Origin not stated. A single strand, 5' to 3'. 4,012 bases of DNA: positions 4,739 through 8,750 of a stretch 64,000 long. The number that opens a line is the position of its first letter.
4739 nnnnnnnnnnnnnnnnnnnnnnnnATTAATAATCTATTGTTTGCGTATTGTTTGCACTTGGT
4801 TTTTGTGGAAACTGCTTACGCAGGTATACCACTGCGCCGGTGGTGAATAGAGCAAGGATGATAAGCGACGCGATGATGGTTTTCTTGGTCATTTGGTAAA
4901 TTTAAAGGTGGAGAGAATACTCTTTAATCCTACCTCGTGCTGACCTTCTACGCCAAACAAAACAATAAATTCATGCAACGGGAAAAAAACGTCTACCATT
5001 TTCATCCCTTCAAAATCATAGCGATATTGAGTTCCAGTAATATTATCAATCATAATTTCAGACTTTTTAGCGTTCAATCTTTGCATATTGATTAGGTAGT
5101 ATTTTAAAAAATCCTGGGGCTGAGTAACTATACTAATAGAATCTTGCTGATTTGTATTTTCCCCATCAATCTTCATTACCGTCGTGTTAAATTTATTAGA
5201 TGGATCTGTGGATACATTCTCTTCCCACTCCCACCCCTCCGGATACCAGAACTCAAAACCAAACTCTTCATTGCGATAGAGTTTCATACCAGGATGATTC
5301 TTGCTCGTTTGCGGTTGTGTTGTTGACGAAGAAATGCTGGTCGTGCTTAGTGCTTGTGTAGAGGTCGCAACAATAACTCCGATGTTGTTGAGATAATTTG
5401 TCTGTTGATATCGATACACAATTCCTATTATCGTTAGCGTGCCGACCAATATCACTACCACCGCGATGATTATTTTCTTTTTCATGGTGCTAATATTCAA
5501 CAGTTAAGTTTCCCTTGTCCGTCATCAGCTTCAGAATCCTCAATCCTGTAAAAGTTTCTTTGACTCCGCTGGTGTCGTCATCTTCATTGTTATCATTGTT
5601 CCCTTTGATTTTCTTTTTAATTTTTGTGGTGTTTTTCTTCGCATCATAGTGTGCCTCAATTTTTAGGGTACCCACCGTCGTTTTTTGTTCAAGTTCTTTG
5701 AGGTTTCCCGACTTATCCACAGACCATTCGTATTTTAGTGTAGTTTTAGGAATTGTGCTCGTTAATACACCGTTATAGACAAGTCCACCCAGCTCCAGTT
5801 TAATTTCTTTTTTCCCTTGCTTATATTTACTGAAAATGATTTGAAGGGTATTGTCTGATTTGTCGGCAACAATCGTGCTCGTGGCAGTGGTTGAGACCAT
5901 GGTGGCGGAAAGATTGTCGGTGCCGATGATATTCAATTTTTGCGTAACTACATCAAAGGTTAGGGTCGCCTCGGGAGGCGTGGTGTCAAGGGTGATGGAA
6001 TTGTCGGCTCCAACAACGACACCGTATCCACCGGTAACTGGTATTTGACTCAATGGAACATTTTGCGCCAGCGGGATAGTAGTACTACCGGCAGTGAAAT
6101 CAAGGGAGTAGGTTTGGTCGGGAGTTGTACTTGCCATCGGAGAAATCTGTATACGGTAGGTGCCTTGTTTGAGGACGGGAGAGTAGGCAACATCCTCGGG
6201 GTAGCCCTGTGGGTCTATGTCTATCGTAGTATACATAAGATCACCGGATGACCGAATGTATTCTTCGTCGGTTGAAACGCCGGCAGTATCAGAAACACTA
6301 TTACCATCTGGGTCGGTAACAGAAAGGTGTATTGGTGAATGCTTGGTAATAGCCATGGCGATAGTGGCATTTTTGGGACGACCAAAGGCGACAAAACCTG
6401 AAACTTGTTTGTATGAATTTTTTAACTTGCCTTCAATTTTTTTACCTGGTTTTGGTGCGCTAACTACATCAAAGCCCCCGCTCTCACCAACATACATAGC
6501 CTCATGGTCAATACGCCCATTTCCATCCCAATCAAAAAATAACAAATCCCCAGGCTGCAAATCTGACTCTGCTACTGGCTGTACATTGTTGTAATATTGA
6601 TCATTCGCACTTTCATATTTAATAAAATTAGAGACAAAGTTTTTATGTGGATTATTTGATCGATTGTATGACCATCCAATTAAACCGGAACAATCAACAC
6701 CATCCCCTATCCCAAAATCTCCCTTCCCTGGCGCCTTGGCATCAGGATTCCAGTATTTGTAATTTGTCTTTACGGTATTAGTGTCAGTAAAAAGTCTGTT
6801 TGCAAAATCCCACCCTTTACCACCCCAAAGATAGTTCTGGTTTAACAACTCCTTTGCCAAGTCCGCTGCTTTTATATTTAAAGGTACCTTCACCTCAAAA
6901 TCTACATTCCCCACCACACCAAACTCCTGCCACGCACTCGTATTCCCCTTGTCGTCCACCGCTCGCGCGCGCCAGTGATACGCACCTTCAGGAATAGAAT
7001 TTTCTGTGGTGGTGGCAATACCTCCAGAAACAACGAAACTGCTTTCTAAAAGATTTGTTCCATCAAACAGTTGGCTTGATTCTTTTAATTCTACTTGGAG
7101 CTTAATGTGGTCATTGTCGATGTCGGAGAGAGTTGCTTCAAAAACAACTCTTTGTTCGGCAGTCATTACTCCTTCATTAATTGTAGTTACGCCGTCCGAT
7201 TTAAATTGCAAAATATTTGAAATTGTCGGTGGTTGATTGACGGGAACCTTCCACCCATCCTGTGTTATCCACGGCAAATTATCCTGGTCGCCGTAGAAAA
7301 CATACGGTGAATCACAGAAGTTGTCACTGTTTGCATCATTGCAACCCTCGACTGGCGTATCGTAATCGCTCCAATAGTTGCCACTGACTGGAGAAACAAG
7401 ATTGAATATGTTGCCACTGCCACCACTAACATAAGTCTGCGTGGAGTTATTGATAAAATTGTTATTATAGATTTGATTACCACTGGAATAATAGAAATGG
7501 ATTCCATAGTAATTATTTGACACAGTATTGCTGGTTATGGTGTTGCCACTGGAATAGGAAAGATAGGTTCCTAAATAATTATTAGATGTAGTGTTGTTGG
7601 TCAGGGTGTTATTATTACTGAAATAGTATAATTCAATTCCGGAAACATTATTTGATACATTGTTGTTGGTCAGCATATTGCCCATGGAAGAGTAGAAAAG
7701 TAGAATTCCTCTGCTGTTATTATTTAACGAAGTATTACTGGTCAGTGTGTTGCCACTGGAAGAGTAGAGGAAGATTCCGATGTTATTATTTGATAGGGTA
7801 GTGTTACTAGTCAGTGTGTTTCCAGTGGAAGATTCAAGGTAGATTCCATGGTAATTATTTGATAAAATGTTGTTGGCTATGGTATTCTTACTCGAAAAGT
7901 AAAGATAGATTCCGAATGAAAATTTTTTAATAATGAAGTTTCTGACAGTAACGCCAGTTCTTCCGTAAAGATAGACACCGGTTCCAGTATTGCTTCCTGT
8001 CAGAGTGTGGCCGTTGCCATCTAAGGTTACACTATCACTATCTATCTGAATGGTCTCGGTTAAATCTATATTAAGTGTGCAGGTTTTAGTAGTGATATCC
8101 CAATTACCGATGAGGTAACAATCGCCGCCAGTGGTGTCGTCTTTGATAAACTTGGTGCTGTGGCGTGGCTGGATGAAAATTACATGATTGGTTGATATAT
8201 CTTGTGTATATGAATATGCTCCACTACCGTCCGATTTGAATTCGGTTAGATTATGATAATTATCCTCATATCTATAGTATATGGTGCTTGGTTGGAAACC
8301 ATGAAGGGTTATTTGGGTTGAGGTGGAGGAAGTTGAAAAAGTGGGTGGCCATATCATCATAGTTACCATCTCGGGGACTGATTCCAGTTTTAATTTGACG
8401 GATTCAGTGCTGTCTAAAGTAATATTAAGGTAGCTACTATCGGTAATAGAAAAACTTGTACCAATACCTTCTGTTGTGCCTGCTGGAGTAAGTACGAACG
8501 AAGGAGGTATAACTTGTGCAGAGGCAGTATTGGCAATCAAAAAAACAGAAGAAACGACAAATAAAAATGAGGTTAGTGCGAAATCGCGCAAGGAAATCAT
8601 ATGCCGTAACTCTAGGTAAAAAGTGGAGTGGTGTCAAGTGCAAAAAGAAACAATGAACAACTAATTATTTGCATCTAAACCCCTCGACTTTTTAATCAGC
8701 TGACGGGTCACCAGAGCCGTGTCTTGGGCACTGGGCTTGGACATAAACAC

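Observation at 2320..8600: AT-rich accessory cassette of exported proteins wedged between pilB and pilC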

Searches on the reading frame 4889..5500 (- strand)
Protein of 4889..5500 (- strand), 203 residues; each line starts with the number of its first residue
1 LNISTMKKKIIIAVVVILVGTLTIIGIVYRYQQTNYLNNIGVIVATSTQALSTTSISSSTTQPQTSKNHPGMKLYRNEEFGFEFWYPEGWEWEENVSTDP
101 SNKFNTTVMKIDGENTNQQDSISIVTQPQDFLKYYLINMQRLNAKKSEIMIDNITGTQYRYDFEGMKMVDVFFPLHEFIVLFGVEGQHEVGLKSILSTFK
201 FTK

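Call 7: search_protein_families(library=pfam, proteins=[window:4889-5500:-], max_evalue=0.01)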
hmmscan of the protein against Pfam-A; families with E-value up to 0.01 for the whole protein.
window:4889-5500:- (203 aa): 1 family
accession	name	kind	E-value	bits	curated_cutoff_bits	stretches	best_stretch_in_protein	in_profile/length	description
PF18933.6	PsbP_2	-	0.002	18.6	27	0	48-170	20-149/184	PsbP-like protein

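Call 8: search_protein_families(library=ncbifam, proteins=[window:4889-5500:-], max_evalue=0.01)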
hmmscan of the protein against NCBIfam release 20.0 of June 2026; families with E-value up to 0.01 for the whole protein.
window:4889-5500:- (203 aa): 3 families
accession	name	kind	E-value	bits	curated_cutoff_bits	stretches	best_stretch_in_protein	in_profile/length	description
NF040946.1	PSII_PsbP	equivalog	0.0012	18.4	60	1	60-91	16-46/180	photosystem II reaction center PsbP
NF033688.1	MG406_fam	hypoth_equivalog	0.0048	17.3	40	1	6-61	6-61/118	MG406 family protein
TIGR03931.1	T7SS_Rv3446c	hypoth_equivalog_domain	0.0073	16.7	47.6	1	12-102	4-83/194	type VII secretion-associated protein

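Call 48: search_solved_structures(query=window:4889-5485:-, max_evalue=1)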
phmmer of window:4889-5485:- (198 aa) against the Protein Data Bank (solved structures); distinct sequences matched with E-value up to 1: 2.
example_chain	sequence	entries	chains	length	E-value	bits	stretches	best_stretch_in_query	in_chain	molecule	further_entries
9qj2_A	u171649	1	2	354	0.015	18.2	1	103-166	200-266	Chains: A,B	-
1pq2_A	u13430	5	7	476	0.72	12.7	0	116-153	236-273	Cytochrome P450 2C8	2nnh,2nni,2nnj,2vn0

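Call 49: search_protein_families(library=padloc, proteins=[window:4889-5485:-], max_evalue=0.01)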
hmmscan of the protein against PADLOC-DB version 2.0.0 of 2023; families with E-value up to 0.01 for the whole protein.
window:4889-5485:- (198 aa): 0 families

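Call 82: find_homologous_proteins(query=window:4889-5485:-, max_evalue=0.001)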
Query window:4889-5485:- (198 aa): 25 proteins with E <= 0.001 among 136 candidates.
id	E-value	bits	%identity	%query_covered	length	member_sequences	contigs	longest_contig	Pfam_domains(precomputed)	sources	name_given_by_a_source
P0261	2.4e-120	417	99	95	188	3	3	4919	-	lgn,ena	-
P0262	4.5e-69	250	69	84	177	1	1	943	-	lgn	-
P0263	9.8e-59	216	56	92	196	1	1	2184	-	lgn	-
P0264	1.0e-47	180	47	100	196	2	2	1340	-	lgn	-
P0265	2.1e-47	179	50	78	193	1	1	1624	-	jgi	jgi:hypothetical protein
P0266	5.9e-44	168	45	99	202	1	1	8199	-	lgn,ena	-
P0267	5.5e-41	158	52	80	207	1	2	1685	-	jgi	jgi:hypothetical protein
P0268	2.0e-40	156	43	100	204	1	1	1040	-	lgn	-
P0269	2.1e-40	156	44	93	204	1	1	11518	-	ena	-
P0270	3.5e-39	152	41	96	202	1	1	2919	-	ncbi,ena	ncbi:MAG: hypothetical protein AAB490_02275 [Patescibacteria group bacterium]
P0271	2.4e-33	133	38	95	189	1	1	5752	-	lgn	-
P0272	9.3e-33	131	47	68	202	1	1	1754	-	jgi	jgi:hypothetical protein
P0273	1.3e-32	131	37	90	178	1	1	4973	-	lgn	-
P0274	6.6e-29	119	41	83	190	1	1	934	-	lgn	-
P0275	1.6e-26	111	35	91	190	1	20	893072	-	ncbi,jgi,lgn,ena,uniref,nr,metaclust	ncbi:hypothetical protein A2524_04550 [Candidatus Wolfebacteria bacterium RIFOXYD12_FULL_48_21]|unir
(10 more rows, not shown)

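Call 89: predict_structure(alignment_id=A6)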
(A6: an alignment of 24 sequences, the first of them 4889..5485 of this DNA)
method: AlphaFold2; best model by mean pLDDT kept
length: 198 residues; sequences in the alignment: 24
mean_pLDDT: 84.3   pTM: 0.65
mean pLDDT of the five models: 84.3, 81.5, 80.7, 80.4, 76.8
residues with pLDDT >= 90: 125; 70-90: 40; 50-70: 9; < 50: 24
segments of 3 or more residues with pLDDT < 50: 34-57
pLDDT, mean of each block of 10 residues (from residue 1): 87 94 82 46 39 46 87 93 93 84 96 92 82 95 95 96 96 94 96 93
secondary structure, 60 per line:
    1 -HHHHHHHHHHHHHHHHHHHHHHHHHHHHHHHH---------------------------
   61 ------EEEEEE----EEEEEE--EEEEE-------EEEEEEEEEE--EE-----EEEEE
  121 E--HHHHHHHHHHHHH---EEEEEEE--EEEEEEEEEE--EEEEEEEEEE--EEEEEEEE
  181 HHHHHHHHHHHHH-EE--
elements in order: H2-33 E67-72 E77-82 E85-89 E97-106 E116-121 H124-136 E140-146 E149-158 E161-170 E173-180 H181-193

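Call 92: search_protein_families(library=phrogs, proteins=[window:4889-5485:-], max_evalue=0.001)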
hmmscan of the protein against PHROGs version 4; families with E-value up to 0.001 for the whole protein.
window:4889-5485:- (198 aa): 0 families

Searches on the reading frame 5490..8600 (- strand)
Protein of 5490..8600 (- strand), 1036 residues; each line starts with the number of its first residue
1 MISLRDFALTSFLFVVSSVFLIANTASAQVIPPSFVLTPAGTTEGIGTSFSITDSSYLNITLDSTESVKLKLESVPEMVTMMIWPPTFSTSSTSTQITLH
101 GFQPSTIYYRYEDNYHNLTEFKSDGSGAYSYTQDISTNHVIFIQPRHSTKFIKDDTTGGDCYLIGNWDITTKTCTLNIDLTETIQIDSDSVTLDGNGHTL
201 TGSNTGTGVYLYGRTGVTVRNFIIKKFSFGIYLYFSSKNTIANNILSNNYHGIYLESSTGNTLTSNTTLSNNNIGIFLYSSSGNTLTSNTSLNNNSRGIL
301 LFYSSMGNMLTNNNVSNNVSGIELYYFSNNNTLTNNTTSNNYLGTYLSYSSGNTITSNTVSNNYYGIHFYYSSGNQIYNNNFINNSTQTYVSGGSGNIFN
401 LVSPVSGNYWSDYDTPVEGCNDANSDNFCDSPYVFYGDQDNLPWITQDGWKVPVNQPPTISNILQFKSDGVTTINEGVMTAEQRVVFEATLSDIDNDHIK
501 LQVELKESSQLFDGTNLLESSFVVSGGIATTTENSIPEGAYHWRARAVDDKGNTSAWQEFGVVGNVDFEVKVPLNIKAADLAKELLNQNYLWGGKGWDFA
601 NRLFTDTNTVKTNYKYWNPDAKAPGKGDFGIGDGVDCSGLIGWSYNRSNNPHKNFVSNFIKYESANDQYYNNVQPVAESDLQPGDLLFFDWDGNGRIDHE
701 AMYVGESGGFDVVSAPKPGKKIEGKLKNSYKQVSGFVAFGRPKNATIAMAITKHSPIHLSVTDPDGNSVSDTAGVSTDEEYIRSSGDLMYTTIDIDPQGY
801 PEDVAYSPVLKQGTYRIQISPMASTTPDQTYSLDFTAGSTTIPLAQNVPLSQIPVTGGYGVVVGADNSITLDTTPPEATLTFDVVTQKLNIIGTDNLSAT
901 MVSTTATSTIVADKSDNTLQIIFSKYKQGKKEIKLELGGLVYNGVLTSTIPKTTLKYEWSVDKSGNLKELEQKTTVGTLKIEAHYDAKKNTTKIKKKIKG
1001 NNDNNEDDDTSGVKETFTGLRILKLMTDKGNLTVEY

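Call 7: search_protein_families(library=pfam, proteins=[window:5490-8600:-], max_evalue=0.01)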
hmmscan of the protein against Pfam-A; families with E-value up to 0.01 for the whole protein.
window:5490-8600:- (1036 aa): 4 families
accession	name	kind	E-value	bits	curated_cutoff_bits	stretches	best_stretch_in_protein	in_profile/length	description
PF05048.19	NosD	-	3.8e-37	128.2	23.6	2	289-414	75-211/212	Periplasmic copper-binding protein (NosD)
PF13229.12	Beta_helix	-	1.4e-27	96.7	25.9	2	197-337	15-157/158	Right handed beta helix region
PF00877.26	NLPC_P60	-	7.8e-09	35.9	23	1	632-707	11-75/105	NlpC/P60 family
PF19077.6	Big_13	-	0.00079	20.3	27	1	480-560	24-96/102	Bacterial Ig-like domain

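Call 8: search_protein_families(library=ncbifam, proteins=[window:5490-8600:-], max_evalue=0.01)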
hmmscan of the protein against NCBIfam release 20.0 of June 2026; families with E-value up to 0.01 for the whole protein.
window:5490-8600:- (1036 aa): 5 families
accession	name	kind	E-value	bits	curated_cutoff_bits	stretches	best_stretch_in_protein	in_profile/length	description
TIGR03804.1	para_beta_helix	repeat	7.2e-31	105.6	19.45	4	230-273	1-44/44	parallel beta-helix repeat protein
TIGR04247.1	NosD_copper_fam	subfamily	1.9e-22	79.4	300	1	230-444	129-337/377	nitrous oxide reductase family maturation protein NosD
NF038345.1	wall_hydro_RipC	exception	0.00027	20.4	425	1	633-706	274-333/362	peptidoglycan hydrolase RipC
NF047446.1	barrel_OmpL47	domain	0.0037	17.7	40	0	538-560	42-64/68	OmpL47-type beta-barrel domain-containing protein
NF033742.1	NlpC_p60_RipB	exception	0.004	16.8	335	0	634-707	114-174/206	NlpC/P60 family peptidoglycan endopeptidase RipB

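Call 47: search_solved_structures(query=window:5490-8600:-, max_evalue=0.01)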
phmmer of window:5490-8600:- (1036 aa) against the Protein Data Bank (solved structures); distinct sequences matched with E-value up to 0.01: 3.
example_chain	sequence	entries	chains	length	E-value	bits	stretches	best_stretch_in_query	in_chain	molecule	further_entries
7o0y_A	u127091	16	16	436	3.3e-10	41.8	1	178-447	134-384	Probable ABC transporter binding protein NosD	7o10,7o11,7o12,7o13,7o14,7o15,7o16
3h41_A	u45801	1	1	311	0.0035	18.5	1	637-722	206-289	NLP/P60 family protein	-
8wm1_A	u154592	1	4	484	0.0055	17.9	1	205-382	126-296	3-dehydroshikimate dehydratase (DHS dehydratase)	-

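Call 49: search_protein_families(library=padloc, proteins=[window:5490-8600:-], max_evalue=0.01)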
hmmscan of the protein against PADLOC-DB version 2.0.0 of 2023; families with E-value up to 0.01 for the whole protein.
window:5490-8600:- (1036 aa): 0 families

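Call 92: search_protein_families(library=phrogs, proteins=[window:5490-8600:-], max_evalue=0.001)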
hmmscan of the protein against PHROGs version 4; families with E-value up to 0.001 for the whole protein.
window:5490-8600:- (1036 aa): 0 families
